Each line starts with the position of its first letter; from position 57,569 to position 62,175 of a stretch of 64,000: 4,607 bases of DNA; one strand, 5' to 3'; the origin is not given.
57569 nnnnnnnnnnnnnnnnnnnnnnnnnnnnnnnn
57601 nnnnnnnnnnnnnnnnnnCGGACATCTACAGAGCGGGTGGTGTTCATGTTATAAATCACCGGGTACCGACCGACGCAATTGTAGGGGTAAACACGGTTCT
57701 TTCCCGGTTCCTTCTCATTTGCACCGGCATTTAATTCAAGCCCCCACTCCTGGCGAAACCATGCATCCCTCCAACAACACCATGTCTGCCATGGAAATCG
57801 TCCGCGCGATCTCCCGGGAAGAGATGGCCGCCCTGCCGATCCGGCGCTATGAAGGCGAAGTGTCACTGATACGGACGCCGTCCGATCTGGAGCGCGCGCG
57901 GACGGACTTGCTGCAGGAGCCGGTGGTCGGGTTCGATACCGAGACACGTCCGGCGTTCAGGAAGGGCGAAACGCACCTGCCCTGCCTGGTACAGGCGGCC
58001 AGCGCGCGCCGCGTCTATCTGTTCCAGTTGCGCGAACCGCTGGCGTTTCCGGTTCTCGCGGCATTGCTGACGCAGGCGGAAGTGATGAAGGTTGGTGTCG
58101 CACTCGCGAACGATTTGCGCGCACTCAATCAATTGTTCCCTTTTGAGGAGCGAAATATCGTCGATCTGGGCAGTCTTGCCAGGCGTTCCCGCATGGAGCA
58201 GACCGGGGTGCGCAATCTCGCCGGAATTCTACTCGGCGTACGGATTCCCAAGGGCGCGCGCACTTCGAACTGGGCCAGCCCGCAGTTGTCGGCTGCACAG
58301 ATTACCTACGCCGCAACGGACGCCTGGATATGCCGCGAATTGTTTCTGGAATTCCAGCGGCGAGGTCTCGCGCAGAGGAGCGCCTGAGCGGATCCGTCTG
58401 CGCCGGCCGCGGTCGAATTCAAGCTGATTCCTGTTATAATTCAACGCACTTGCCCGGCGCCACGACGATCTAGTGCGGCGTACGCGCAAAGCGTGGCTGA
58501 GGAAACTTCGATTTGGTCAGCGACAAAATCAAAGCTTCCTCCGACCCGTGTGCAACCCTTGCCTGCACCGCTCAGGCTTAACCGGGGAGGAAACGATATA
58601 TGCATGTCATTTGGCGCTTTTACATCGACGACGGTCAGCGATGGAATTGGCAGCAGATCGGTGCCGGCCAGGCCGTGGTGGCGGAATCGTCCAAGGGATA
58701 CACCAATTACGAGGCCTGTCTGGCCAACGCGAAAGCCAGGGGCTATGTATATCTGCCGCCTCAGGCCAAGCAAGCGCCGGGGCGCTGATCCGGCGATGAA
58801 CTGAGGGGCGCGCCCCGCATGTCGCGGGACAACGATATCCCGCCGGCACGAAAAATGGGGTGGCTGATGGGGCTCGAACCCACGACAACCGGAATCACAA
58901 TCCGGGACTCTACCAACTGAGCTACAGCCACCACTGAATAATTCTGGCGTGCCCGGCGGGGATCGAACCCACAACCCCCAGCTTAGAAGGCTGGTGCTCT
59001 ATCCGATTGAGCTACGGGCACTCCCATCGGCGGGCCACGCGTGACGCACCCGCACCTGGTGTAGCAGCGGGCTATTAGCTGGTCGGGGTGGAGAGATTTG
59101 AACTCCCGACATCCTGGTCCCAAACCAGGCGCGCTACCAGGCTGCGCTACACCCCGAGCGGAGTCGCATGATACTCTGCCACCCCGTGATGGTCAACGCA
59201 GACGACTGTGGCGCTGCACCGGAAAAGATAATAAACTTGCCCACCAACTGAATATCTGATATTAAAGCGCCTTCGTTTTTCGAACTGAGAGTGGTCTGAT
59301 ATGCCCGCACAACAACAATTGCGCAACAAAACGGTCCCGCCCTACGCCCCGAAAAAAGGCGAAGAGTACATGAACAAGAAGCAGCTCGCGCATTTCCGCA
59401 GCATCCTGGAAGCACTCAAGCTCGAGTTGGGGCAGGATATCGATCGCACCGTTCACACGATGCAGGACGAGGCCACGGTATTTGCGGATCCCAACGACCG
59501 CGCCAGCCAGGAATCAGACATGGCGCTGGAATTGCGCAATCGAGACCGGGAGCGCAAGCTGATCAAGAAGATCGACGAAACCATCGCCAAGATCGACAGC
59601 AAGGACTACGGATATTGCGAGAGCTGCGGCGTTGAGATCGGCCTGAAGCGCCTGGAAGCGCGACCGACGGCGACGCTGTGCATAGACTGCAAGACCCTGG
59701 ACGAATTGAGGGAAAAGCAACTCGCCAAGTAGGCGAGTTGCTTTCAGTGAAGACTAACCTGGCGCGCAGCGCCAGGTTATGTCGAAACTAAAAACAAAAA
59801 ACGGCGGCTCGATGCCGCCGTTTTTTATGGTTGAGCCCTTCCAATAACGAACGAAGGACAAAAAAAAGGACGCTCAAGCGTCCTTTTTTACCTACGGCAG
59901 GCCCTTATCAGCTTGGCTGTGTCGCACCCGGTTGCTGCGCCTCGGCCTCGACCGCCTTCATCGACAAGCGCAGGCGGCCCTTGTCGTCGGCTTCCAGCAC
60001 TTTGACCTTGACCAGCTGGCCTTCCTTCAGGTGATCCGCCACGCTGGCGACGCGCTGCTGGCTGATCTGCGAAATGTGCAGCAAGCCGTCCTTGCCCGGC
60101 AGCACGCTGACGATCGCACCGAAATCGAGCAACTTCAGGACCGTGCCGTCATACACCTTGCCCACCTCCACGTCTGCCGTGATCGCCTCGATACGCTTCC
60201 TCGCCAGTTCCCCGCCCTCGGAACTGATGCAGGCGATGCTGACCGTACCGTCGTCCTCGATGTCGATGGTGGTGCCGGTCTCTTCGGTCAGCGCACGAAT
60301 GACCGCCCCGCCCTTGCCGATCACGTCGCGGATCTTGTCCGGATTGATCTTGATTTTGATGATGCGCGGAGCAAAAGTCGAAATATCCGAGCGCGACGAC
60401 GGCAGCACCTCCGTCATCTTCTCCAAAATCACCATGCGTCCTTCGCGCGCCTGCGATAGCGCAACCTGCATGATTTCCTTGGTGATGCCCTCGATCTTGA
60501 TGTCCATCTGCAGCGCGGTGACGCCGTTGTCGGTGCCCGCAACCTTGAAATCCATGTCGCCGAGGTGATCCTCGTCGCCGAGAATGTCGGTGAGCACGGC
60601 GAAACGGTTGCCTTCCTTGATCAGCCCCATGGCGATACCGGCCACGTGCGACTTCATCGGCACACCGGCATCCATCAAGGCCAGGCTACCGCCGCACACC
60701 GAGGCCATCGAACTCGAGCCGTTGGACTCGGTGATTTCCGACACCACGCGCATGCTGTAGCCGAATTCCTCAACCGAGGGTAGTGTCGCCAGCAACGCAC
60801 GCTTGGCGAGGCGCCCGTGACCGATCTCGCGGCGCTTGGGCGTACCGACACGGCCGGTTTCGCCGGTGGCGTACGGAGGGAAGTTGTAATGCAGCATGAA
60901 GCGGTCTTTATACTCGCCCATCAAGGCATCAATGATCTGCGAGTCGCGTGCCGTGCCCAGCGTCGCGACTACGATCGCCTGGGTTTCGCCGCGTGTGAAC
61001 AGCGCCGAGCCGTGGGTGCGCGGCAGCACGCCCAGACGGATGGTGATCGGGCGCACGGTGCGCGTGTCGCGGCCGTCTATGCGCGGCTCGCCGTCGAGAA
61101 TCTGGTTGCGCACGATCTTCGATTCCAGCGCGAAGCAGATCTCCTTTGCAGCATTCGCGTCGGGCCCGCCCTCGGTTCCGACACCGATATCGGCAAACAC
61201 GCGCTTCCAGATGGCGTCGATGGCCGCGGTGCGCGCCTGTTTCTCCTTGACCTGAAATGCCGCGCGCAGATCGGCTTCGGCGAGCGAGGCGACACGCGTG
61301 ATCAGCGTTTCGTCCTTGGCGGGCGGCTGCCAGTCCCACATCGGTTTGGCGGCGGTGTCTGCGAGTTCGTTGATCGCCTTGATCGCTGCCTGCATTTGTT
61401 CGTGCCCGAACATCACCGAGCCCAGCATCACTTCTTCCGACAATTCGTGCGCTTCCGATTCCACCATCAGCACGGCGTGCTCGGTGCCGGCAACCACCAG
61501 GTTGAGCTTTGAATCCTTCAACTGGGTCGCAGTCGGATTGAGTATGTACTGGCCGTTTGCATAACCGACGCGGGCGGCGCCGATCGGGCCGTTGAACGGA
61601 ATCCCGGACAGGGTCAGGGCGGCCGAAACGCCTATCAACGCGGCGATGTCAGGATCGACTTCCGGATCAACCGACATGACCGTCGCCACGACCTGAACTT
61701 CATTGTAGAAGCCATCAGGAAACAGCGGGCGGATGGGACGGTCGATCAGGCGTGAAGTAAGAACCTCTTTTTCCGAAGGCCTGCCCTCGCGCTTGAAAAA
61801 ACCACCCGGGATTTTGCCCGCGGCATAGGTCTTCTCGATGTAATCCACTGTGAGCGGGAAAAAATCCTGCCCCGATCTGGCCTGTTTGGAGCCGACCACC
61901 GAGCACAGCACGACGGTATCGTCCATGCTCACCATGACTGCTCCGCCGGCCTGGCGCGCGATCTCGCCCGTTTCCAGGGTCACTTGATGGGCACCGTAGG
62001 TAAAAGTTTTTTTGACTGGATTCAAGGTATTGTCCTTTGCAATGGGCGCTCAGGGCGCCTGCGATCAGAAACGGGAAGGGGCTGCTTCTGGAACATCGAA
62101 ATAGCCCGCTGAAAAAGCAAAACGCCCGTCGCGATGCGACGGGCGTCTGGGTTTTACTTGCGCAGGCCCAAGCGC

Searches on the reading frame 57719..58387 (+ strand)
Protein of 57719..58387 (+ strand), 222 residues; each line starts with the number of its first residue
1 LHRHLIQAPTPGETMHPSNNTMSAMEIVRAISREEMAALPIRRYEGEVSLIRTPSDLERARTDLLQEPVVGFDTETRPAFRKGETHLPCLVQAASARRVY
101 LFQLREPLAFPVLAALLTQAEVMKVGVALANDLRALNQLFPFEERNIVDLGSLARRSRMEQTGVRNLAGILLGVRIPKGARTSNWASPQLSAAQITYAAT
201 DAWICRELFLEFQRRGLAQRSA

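Call 54: search_protein_families(library=pfam, proteins=[window:57719-58387:+], max_evalue=0.00001)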
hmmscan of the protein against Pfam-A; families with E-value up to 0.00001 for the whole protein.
window:57719-58387:+ (222 aa): 1 family
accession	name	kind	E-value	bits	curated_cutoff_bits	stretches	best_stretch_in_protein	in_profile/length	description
PF01612.26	DNA_pol_A_exo1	-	7.4e-21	75.1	23.6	1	51-214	4-170/173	3'-5' exonuclease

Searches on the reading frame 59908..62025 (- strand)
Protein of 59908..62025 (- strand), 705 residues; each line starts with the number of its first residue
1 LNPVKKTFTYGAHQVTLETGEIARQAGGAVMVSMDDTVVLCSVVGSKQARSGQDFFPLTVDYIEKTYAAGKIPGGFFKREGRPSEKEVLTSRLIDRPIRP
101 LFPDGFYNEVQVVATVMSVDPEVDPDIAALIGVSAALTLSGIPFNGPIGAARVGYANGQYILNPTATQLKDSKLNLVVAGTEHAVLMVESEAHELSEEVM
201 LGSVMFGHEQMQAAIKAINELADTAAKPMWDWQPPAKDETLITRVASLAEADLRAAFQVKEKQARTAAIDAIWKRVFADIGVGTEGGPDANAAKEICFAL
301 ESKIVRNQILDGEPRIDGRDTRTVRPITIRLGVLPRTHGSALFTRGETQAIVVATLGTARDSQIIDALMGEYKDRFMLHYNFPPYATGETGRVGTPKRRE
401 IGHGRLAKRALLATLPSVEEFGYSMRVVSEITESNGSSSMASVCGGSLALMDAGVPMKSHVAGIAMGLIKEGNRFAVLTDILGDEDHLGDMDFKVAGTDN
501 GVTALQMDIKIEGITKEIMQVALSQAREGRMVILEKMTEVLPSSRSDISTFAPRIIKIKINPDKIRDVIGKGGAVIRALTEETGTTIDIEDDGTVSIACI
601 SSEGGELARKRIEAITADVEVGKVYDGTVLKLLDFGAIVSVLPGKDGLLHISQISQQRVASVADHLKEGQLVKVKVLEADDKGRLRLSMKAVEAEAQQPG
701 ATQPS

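Call 54: search_protein_families(library=pfam, proteins=[window:59908-62025:-], max_evalue=0.00001)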
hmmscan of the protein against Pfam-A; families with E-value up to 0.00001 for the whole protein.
window:59908-62025:- (705 aa): 5 families
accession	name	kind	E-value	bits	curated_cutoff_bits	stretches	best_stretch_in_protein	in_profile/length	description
PF01138.27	RNase_PH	-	8.3e-62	207.8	25.5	2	14-143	4-130/130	3' exoribonuclease family, domain 1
PF03725.20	RNase_PH_C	-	2.6e-22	79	20.8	2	146-209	1-66/67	3' exoribonuclease family, domain 2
PF03726.19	PNPase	-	6.1e-19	68.7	24.6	1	241-320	2-81/81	Polyribonucleotide nucleotidyltransferase, RNA binding domain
PF00575.29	S1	-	2.4e-15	57.1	22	1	619-690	2-74/74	S1 RNA binding domain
PF00013.35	KH_1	-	1.9e-10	40.8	21.5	1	556-613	2-65/66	KH domain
